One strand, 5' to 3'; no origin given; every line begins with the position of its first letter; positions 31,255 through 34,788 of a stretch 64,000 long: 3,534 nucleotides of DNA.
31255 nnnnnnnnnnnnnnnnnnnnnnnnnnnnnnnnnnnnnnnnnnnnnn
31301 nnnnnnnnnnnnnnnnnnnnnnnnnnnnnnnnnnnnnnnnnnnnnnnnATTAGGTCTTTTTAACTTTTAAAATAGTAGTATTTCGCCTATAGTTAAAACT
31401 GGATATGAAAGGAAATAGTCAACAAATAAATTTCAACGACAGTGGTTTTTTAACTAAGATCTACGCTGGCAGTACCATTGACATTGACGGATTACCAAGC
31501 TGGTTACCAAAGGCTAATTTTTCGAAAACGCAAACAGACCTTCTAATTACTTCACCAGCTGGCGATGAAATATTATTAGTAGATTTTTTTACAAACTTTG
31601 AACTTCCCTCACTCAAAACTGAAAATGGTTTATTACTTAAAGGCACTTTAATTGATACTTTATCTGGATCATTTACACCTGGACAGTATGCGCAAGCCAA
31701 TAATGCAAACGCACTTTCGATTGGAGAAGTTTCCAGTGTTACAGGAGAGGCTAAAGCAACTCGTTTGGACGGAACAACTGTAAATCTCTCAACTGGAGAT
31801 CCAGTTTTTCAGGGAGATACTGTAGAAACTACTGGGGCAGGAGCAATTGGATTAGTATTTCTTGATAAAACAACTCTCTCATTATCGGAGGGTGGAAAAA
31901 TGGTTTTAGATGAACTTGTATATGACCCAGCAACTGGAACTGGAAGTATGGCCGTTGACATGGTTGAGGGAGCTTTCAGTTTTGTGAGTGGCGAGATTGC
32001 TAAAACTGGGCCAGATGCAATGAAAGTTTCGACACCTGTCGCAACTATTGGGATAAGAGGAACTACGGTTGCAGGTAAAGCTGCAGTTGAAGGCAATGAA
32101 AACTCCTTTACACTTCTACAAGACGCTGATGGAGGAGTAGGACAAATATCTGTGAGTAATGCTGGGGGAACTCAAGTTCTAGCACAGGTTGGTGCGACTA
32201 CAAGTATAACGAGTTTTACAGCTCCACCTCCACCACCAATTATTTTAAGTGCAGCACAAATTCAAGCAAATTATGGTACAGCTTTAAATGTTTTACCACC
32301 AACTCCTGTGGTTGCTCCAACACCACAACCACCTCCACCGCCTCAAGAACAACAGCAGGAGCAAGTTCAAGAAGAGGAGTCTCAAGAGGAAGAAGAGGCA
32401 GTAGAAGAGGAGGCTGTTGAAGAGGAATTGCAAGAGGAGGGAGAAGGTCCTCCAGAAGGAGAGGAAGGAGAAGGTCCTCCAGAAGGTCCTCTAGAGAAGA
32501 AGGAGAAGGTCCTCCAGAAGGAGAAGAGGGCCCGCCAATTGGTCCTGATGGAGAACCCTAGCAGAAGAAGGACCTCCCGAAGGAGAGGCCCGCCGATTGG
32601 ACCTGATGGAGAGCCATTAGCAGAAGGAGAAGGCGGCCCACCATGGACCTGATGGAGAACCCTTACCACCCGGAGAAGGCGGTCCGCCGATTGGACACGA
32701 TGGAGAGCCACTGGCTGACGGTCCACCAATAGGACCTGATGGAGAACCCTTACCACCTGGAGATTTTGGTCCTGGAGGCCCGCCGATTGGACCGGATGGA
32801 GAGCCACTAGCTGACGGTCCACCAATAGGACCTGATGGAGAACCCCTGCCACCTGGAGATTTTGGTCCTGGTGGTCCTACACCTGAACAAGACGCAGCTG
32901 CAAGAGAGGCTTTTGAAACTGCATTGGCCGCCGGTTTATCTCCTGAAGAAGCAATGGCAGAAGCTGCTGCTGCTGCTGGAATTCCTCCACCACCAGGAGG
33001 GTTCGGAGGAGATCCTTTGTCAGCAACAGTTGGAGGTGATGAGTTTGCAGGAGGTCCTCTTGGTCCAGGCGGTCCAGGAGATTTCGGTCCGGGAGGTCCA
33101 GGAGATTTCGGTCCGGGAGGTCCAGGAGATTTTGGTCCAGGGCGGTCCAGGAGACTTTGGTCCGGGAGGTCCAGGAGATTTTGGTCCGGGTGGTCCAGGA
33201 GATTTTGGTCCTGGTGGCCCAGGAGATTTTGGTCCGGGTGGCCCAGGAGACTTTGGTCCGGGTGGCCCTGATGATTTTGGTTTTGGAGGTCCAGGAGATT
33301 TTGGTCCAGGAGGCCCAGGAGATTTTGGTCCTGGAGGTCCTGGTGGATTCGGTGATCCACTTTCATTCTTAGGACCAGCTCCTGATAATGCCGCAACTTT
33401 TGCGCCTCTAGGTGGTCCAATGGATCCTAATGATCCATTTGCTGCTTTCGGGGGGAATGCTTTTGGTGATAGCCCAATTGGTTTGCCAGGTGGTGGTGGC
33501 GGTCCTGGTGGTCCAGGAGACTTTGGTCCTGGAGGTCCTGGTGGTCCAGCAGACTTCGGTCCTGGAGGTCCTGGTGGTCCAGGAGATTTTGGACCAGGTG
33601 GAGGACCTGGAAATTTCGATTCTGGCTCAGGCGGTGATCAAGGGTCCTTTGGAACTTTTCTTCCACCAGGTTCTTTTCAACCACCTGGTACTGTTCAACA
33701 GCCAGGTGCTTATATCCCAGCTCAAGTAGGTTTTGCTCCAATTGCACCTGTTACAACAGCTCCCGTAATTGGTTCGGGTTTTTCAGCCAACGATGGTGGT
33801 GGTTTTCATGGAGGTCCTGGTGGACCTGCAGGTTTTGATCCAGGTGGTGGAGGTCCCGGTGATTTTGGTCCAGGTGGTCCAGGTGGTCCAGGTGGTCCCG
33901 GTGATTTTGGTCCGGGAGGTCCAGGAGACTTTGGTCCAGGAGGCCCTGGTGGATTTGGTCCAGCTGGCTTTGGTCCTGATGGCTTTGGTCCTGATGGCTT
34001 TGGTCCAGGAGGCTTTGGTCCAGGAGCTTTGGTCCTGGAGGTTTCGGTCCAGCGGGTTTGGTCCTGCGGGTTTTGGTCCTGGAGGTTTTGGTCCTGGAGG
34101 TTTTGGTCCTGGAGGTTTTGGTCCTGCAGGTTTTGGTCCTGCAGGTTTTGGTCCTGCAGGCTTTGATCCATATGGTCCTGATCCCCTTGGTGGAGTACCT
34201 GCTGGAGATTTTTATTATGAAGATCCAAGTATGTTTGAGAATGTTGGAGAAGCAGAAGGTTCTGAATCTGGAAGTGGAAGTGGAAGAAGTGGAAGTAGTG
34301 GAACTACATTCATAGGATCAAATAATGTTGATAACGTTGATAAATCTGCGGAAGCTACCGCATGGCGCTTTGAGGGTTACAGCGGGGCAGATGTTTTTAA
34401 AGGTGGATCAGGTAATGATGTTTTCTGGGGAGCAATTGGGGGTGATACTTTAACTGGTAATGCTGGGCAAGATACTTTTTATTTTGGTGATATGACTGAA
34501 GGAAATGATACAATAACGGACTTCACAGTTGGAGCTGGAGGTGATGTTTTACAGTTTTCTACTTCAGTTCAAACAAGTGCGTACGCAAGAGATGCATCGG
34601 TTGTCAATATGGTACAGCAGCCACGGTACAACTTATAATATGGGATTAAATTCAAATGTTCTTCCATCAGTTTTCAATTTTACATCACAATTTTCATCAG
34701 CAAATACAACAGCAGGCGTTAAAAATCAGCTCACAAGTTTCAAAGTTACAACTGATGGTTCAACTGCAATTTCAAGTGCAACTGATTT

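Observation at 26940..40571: T1SS locus A is one co-directional block headed by a cAMP-autoregulated-type cyclase and a PDE-like gene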

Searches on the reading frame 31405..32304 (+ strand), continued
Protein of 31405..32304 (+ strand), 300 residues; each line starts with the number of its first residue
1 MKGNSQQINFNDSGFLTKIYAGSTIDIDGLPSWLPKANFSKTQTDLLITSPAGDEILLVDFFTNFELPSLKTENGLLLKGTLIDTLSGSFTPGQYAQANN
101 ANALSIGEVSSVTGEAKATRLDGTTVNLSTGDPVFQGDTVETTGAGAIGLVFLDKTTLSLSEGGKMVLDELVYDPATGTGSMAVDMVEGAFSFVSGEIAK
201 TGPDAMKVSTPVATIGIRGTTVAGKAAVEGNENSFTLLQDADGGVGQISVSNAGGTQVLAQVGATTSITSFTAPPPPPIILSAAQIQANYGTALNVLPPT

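Call 67: search_protein_families(library=ncbifam, alignment_id=A2, max_evalue=0.01)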
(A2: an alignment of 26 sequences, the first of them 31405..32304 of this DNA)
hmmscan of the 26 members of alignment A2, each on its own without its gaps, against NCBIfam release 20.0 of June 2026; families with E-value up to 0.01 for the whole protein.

A. member 1, window:31405-32304:+ (300 aa): 3 families
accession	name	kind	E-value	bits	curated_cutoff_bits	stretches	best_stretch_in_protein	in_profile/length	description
NF033682.1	retention_LapA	subfamily_domain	8.5e-06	26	50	1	107-171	4-68/145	retention module-containing protein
NF033165.1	lipo_LipL45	exception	8.9e-06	25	350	1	105-222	39-152/391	lipoprotein LipL45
NF047849.1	Lsa33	exception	1e-05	24.9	420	1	109-240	32-159/310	surface adhesin Lsa33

B. families by the number of members that match (of 26 scanned): 6 families
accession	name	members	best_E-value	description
NF033682.1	retention_LapA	26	1.2e-11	retention module-containing protein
NF033165.1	lipo_LipL45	25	3.1e-10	lipoprotein LipL45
NF047849.1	Lsa33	23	3.1e-09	surface adhesin Lsa33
NF033677.1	biofilm_BapA_N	7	6.7e-05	BapA prefix-like domain-containing protein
NF047876.1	Lsa19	2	5.7e-05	adhesin Lsa19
NF040520.1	Ig_like_BLP2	2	0.00016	Ig-like repeat protein Blp2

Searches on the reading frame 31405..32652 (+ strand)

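Call 7: search_protein_families(library=pfam, proteins=[window:31405-32652:+], max_evalue=0.01)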
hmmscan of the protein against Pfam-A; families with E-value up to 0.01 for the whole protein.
window:31405-32652:+ (415 aa): 1 family
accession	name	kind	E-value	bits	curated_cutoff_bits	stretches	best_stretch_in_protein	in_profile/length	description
PF04773.18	FecR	-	2.9e-07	31.3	24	1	138-226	1-80/97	FecR protein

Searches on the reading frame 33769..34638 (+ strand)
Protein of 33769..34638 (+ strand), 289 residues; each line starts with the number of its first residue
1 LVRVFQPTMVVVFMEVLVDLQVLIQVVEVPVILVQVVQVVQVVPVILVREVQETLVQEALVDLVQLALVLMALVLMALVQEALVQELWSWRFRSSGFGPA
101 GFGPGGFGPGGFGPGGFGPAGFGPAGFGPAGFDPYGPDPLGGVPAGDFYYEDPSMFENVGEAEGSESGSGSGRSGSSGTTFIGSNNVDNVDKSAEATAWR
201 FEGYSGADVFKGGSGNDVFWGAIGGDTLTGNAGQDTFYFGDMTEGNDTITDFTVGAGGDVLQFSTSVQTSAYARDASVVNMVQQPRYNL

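Call 7: search_protein_families(library=pfam, proteins=[window:33769-34638:+], max_evalue=0.01)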
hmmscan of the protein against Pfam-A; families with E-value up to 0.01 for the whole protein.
window:33769-34638:+ (289 aa): 2 families
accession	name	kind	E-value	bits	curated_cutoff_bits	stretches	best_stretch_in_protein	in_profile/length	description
PF00353.25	HemolysinCabind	-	2.6e-06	27.7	23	1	203-236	2-35/36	RTX calcium-binding nonapeptide repeat (4 copies)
PF06403.16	Lamprin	-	0.0096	16.3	34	1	70-143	10-79/91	Lamprin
